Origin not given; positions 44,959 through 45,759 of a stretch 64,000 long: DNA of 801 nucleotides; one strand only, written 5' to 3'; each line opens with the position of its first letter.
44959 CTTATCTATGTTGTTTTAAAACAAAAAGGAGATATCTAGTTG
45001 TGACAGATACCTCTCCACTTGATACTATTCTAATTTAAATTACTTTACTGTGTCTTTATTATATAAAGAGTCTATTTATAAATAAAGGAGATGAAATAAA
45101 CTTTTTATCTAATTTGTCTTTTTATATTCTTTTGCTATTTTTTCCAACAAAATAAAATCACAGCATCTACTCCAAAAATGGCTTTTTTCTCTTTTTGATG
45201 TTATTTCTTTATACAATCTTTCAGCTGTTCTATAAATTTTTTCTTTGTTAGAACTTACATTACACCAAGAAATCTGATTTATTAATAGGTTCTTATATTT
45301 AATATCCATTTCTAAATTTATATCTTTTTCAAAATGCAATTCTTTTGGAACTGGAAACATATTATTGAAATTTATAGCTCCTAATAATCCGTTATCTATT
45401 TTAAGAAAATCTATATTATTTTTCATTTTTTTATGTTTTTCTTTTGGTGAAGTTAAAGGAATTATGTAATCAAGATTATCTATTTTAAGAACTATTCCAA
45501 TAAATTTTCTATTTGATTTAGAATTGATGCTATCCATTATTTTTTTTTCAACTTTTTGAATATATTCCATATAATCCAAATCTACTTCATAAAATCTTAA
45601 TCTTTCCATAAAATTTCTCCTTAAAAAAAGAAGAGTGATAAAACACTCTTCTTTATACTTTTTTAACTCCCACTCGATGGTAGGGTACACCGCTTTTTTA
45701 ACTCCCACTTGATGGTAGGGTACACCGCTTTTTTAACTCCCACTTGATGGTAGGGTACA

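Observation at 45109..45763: Complete type III toxin-antitoxin (ToxIN/AbiQ-like) nested inside a Cas13 CRISPR locus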

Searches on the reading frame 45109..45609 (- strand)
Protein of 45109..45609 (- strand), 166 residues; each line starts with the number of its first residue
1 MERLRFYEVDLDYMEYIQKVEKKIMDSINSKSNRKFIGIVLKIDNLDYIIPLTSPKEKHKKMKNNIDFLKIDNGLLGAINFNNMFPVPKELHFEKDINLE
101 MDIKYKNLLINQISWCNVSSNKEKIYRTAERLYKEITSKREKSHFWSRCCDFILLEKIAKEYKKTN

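Call 7: search_protein_families(library=pfam, proteins=[window:45109-45609:-], max_evalue=0.01)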
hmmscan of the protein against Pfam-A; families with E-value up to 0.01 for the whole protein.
window:45109-45609:- (166 aa): 1 family
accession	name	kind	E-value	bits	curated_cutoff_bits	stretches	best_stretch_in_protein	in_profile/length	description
PF13958.12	ToxN_toxin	-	5.1e-48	163.7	25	1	4-162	1-159/159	Toxin ToxN, type III toxin-antitoxin system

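Call 8: search_protein_families(library=padloc, proteins=[window:45109-45609:-], max_evalue=0.01)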
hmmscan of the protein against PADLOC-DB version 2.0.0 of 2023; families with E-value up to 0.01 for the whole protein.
window:45109-45609:- (166 aa): 1 family
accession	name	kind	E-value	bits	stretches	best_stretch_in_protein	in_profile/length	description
PDLC02352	AbiQ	-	3.9e-38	129.3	1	4-164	1-159/160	AbiQ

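Call 10: find_homologous_proteins(query=window:45109-45609:-, max_evalue=0.00001)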
Query window:45109-45609:- (166 aa): 200 proteins with E <= 0.00001 among 292 candidates; the best 120 are listed.
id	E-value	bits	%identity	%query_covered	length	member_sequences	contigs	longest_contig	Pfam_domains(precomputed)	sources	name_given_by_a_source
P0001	7.6e-96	337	92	100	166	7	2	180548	PF13958.13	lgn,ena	-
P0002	8.6e-81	288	80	99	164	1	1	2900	PF13958.13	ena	-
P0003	2.8e-60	221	93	69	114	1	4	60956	PF13958.13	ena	-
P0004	2.0e-56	209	60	98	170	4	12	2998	PF13958.13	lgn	-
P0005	1.8e-54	202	58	98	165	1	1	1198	PF13958.13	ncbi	ncbi:MAG: type III toxin-antitoxin system ToxN/AbiQ family toxin [Cetobacterium sp.]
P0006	2.3e-54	202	59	98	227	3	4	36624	PF13958.13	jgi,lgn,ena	jgi:protein AbiQ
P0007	3.0e-54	202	57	93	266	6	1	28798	PF13958.13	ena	-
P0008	2.5e-53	199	57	98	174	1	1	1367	PF13958.13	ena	-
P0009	7.2e-52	194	58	98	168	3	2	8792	PF13958.13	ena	-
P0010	6.9e-50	187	56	99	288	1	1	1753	PF13958.13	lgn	-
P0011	2.3e-48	182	55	96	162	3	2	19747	PF13958.13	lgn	-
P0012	6.0e-47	178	55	98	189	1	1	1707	PF13958.13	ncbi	-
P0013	1.4e-42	164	52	99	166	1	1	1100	PF13958.13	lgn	-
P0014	1.7e-42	163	50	98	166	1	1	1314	PF13958.13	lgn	-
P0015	3.7e-42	162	48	99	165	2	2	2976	PF13958.13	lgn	-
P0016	4.4e-41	159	50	98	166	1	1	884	PF13958.13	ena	-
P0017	5.8e-41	158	52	98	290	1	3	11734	PF13958.13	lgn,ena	-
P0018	7.7e-41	158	49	96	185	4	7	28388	PF13958.13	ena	-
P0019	8.1e-41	158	54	89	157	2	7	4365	PF13958.13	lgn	-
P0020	1.1e-40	157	49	98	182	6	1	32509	PF13958.13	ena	-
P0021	1.2e-40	157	52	98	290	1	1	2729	PF13958.13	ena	-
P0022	1.7e-40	157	50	98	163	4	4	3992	PF13958.13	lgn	-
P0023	1.7e-40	157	49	98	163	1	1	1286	PF13958.13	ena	-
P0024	1.8e-40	157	52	98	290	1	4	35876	PF13958.13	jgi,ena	-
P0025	1.9e-40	157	50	98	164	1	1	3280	PF13958.13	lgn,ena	-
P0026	2.1e-40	157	52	98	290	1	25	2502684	PF13958.13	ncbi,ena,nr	ncbi:type III toxin-antitoxin system ToxN/AbiQ family toxin [Fusobacterium pseudoperiodonticum]|nr:t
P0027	2.1e-40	157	52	98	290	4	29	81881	PF13958.13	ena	-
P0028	2.5e-40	156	52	98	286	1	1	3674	PF13958.13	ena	-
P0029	2.6e-40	156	52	98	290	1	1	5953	PF13958.13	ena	-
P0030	2.6e-40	156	52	98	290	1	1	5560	PF13958.13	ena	-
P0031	2.6e-40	156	52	98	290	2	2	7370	PF13958.13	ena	-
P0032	2.6e-40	156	52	98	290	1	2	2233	PF13958.13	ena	-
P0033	2.6e-40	156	52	98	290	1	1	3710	PF13958.13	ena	-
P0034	2.6e-40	156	52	98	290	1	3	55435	PF13958.13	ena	-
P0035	2.6e-40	156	52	98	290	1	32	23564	PF13958.13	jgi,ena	-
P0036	2.6e-40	156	52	98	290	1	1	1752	PF13958.13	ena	-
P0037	2.6e-40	156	48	98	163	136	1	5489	PF13958.13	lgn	-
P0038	5.8e-40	155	49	98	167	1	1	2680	PF13958.13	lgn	-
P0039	7.9e-40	155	51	98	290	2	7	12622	PF13958.13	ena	-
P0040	6.2e-39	152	51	98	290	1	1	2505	PF13958.13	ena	-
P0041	1.0e-38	151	47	99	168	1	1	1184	PF13958.13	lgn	-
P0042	1.4e-38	151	48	98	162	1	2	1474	PF13958.13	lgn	-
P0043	1.6e-38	150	49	99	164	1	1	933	PF13958.13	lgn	-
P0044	2.6e-38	150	46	99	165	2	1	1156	PF13958.13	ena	-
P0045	2.6e-38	150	47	98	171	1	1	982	PF13958.13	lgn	-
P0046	3.4e-38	149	49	89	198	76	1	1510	PF13958.13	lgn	-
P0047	7.7e-38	148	50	96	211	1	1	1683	PF13958.13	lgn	-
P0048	1.1e-37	148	45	99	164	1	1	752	PF13958.13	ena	-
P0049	2.2e-37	147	49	96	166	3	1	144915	PF13958.13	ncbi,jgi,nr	ncbi:MAG: type III toxin-antitoxin system ToxN/AbiQ family toxin [Oscillospiraceae bacterium]|nr:typ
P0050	2.6e-37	147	46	98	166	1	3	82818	PF13958.13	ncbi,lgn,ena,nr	ncbi:MAG: type III toxin-antitoxin system ToxN/AbiQ family toxin [Clostridia bacterium]|nr:type III 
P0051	5.5e-37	145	48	96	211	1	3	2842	PF13958.13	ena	-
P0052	6.0e-37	145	46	95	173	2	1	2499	PF13958.13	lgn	-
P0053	8.3e-37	145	48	96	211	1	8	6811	PF13958.13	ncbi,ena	-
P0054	1.6e-36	144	48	96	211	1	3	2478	PF13958.13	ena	-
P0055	6.6e-36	142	50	98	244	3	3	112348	PF13958.13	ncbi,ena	-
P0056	7.5e-36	142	46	97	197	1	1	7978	PF13958.13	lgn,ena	-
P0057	9.3e-36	141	47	97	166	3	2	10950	PF13958.13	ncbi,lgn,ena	-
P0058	1.7e-35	141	47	96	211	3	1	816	PF13958.13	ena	-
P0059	1.9e-35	140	46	97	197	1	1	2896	PF13958.13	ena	-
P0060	2.4e-35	140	47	98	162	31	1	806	PF13958.13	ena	-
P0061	3.0e-35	140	46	93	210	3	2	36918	PF13958.13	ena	-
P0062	3.8e-35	139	48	98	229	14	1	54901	PF13958.13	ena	-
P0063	6.6e-35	139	45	98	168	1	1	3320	PF13958.13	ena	-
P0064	1.0e-34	138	46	96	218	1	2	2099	PF13958.13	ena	-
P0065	1.2e-34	138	46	97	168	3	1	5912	PF13958.13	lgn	-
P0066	1.3e-34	138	45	96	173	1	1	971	PF13958.13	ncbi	-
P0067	1.8e-34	137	46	92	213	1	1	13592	PF13958.13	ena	-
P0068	2.1e-34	137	45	97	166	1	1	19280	PF13958.13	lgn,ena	-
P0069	3.8e-34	136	44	97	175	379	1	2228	PF13958.13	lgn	-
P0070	4.0e-34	136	49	91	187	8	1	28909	PF13958.13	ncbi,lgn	-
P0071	4.2e-34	136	44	93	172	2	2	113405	PF13958.13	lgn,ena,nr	nr:MAG TPA: Toxin ToxN, type III toxin-antitoxin system [Caudoviricetes sp.]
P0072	1.3e-33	134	44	94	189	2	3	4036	PF13958.13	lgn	-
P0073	3.5e-33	133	45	96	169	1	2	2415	PF13958.13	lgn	-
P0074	4.3e-33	133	43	98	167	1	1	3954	PF13958.13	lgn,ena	-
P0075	5.4e-33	132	46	95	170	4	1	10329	PF13958.13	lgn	-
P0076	1.0e-32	132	44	95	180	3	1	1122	PF13958.13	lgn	-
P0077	2.2e-32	130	44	93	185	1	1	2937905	PF13958.13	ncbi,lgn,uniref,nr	ncbi:type III toxin-antitoxin system ToxN/AbiQ family toxin [Paludicola sp. MB14-C6]|uniref:type III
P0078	2.7e-32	130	43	97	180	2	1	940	PF13958.13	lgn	-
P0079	2.9e-32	130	40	99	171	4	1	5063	PF13958.13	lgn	-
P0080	4.8e-32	129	43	98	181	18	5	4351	PF13958.13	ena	-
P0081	8.5e-32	129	45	96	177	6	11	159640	PF13958.13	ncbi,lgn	-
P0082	1.0e-31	128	44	96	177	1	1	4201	PF13958.13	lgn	-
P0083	1.0e-31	128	51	80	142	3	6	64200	PF13958.13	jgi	-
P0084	1.1e-31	128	44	97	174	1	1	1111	PF13958.13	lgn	-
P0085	1.1e-31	128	44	98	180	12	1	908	PF13958.13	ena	-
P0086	1.6e-31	128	43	97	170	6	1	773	PF13958.13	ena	-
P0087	1.7e-31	128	45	97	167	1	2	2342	PF13958.13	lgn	-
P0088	2.7e-31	127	45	97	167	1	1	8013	PF13958.13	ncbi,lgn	-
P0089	3.0e-31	127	42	98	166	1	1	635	PF13958.13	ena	-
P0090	5.7e-31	126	43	98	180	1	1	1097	PF13958.13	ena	-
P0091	6.7e-31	126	42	99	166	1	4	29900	PF13958.13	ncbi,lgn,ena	-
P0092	9.5e-31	125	43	96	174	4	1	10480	PF13958.13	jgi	jgi:protein AbiQ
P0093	9.5e-31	125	48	75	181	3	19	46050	PF13958.13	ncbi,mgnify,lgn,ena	mgnify:CR=1 FL=1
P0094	1.0e-30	125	48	81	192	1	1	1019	PF13958.13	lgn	-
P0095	1.1e-30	125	48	81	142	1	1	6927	PF13958.13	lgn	-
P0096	1.2e-30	125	42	98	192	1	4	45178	PF13958.13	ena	-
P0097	1.9e-30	124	43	96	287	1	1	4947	PF13958.13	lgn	-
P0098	2.1e-30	124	43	96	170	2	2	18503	PF13958.13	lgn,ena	-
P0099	2.4e-30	124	51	83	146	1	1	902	PF13958.13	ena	-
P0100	3.3e-30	123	51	80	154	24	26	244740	PF13958.13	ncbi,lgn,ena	-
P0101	3.7e-30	123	43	93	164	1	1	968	PF13958.13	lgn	-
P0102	3.7e-30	123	43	93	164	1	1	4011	PF13958.13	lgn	-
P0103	4.7e-30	123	45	90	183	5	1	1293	PF13958.13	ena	-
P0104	5.3e-30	123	47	98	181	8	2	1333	PF13958.13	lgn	-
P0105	5.7e-30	123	43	98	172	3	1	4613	PF13958.13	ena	-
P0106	6.0e-30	123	42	97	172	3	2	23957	PF13958.13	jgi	-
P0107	7.5e-30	122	40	93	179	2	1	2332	PF13958.13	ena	-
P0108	1.0e-29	122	43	98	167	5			PF13958.13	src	-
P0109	1.4e-29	121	42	99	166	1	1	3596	PF13958.13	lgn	-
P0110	1.4e-29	121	42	99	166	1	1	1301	PF13958.13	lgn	-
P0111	1.6e-29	121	42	98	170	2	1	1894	PF13958.13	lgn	-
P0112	1.6e-29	121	45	96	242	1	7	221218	PF13958.13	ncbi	-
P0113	2.2e-29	121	42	98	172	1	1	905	PF13958.13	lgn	-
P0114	2.2e-29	121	41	99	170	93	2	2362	PF13958.13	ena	-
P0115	2.8e-29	120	43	97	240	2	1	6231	PF13958.13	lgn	-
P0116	3.0e-29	120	47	94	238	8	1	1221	PF13958.13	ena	-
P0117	3.0e-29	120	49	83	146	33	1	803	PF13958.13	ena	-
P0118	3.1e-29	120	41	98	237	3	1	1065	PF13958.13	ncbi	-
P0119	3.3e-29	120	43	95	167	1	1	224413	PF13958.13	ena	-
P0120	3.7e-29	120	40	99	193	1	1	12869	PF13958.13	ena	-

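Call 12: find_encoding_contigs(protein=P0001, flank=10000, max_places=6)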
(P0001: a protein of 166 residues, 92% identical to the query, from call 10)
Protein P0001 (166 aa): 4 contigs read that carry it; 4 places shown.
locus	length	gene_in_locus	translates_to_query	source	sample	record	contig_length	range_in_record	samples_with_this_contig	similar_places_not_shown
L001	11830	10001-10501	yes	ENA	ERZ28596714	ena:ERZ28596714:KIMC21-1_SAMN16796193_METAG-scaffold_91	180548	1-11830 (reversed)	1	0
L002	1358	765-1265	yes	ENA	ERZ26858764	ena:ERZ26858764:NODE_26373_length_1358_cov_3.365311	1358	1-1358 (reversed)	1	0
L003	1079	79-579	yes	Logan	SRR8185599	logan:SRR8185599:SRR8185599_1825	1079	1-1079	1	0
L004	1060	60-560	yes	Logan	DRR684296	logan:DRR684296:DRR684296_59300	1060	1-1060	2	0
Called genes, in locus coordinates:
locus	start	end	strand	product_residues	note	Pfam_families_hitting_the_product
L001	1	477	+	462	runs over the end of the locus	PF03553:Na_H_antiporter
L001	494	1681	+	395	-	PF04389:Peptidase_M28 (weak), PF01546:Peptidase_M20, PF07687:M20_dimer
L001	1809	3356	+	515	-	PF07969:Amidohydro_3, PF01979:Amidohydro_1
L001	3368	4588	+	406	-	PF03704:BTAD (weak)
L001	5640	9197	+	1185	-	-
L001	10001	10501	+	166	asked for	PF13958:ToxN_toxin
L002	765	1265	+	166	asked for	PF13958:ToxN_toxin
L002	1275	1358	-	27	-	?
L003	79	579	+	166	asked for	PF13958:ToxN_toxin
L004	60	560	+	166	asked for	PF13958:ToxN_toxin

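Call 13: find_encoding_contigs(protein=P0003, flank=10000, max_places=6)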
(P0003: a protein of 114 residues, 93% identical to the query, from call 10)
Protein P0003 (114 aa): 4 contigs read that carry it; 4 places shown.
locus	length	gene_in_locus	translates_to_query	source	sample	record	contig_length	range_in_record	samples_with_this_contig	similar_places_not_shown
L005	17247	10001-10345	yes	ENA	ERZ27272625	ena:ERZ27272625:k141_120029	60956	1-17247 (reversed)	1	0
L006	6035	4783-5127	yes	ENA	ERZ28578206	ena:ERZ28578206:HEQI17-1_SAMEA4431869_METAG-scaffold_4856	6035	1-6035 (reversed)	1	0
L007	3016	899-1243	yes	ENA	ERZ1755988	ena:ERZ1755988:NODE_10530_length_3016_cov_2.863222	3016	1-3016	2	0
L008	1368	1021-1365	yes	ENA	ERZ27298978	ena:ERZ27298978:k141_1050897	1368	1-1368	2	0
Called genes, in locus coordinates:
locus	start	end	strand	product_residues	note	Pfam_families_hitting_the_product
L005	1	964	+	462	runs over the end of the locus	PF03553:Na_H_antiporter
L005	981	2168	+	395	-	PF04389:Peptidase_M28 (weak), PF01546:Peptidase_M20, PF07687:M20_dimer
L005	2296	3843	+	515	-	PF07969:Amidohydro_3, PF01979:Amidohydro_1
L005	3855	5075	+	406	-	PF03704:BTAD (weak)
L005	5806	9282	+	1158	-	-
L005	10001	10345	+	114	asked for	PF13958:ToxN_toxin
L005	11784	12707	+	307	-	-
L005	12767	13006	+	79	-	PF12728:HTH_17 (weak)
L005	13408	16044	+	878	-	-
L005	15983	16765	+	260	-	PF03797:Autotransporter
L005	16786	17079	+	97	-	PF00216:Bac_DNA_binding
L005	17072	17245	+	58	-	?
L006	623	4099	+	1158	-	-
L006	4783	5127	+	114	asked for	PF13958:ToxN_toxin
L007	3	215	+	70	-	?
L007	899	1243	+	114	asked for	PF13958:ToxN_toxin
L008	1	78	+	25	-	?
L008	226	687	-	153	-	-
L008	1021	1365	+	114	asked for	PF13958:ToxN_toxin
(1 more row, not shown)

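Call 14: find_encoding_contigs(protein=P0002, flank=10000, max_places=4)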
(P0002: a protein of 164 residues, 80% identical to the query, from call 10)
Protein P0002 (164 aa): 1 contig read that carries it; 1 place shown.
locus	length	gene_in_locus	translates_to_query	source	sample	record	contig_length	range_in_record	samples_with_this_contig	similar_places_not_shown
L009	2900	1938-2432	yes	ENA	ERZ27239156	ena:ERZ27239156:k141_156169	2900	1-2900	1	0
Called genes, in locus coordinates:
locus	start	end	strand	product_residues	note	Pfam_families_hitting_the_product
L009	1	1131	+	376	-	?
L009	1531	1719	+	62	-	-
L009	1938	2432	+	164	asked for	PF13958:ToxN_toxin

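Call 24: search_solved_structures(query=window:45112-45609:-, max_evalue=0.01, show_alignments=4)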
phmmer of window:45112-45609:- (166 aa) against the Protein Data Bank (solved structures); distinct sequences matched with E-value up to 0.01: 4.
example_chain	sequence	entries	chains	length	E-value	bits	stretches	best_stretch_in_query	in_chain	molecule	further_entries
4ato_A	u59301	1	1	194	9.2e-20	74.7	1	4-164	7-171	TOXN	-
7d8o_A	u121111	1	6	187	6.6e-13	52.5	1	5-159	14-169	Type III toxin-antitoxin system ToxN/AbiQ family toxin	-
2xd0_A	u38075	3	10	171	1.8e-12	51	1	4-162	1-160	TOXN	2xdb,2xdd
4glk_A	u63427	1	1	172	1.9e-11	47.7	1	4-164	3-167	AbiQ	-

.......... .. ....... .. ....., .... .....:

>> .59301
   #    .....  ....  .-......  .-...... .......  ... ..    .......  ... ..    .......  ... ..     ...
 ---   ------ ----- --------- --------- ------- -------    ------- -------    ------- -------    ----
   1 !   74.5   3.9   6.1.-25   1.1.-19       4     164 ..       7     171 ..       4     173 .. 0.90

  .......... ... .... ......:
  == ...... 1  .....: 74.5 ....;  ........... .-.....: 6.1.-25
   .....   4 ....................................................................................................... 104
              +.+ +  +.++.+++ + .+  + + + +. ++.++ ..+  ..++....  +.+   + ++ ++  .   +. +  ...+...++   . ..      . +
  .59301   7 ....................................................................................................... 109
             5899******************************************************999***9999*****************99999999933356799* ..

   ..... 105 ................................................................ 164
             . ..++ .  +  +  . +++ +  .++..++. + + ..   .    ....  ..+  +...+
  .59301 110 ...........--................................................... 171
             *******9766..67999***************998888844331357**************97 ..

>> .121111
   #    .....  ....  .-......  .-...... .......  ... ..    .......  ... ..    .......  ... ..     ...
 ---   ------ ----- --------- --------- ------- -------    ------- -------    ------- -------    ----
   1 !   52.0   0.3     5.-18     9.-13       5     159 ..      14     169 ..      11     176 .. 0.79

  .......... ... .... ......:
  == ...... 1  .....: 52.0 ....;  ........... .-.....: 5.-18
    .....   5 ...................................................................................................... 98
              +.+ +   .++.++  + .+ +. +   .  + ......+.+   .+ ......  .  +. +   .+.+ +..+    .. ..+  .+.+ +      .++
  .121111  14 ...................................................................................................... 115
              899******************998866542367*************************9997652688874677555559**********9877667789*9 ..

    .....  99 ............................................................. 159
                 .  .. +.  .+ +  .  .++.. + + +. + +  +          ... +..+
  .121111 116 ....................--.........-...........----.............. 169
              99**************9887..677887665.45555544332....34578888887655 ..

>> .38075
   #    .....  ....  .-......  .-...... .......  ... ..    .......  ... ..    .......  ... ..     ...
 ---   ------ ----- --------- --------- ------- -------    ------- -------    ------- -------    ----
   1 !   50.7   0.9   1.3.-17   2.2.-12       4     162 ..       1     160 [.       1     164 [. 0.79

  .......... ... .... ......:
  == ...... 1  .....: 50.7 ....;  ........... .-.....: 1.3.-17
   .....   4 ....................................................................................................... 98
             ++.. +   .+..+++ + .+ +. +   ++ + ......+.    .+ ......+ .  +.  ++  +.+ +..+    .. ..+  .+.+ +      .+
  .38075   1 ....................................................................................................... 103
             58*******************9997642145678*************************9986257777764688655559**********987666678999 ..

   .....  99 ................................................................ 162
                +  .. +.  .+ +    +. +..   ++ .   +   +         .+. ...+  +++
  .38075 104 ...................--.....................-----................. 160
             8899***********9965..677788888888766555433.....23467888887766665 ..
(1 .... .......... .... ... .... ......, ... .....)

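Call 42: find_encoding_contigs(protein=P0006, flank=8000, max_places=4)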
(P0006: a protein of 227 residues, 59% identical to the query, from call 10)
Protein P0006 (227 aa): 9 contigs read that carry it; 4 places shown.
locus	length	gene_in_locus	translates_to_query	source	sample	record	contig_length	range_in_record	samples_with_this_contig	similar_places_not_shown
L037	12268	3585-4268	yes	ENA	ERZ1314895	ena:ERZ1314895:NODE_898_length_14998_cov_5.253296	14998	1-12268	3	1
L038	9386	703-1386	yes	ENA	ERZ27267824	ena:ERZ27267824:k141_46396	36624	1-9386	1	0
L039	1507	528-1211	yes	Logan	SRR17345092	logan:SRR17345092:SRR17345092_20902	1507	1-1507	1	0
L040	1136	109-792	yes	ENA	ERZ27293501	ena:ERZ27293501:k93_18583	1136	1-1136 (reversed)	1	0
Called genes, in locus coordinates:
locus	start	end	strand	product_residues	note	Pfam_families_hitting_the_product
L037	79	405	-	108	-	PF04014:MazE_antitoxin (weak)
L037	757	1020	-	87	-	-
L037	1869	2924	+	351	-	PF01385:OrfB_IS605, PF07282:Cas12f1-like_TNB, PF08271:Zn_Ribbon_TF (faint)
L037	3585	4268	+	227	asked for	PF13958:ToxN_toxin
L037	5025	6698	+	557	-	PF13475:DUF4116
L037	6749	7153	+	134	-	-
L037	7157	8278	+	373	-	PF00437:T2SSE, PF27713:UCP018868 (weak), PF10412:TrwB_AAD_bind (weak)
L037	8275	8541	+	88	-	-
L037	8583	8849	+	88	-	-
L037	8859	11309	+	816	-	PF27097:VirB4_TrbE_N, PF03135:CagE_TrbE_VirB, PF12846:AAA_10 (faint), PF19044:P-loop_TraG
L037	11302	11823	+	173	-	PF10502:Peptidase_S26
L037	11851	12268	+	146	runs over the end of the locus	-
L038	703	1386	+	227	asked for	PF13958:ToxN_toxin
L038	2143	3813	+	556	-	PF13475:DUF4116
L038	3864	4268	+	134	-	-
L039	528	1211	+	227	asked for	PF13958:ToxN_toxin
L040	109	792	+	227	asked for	PF13958:ToxN_toxin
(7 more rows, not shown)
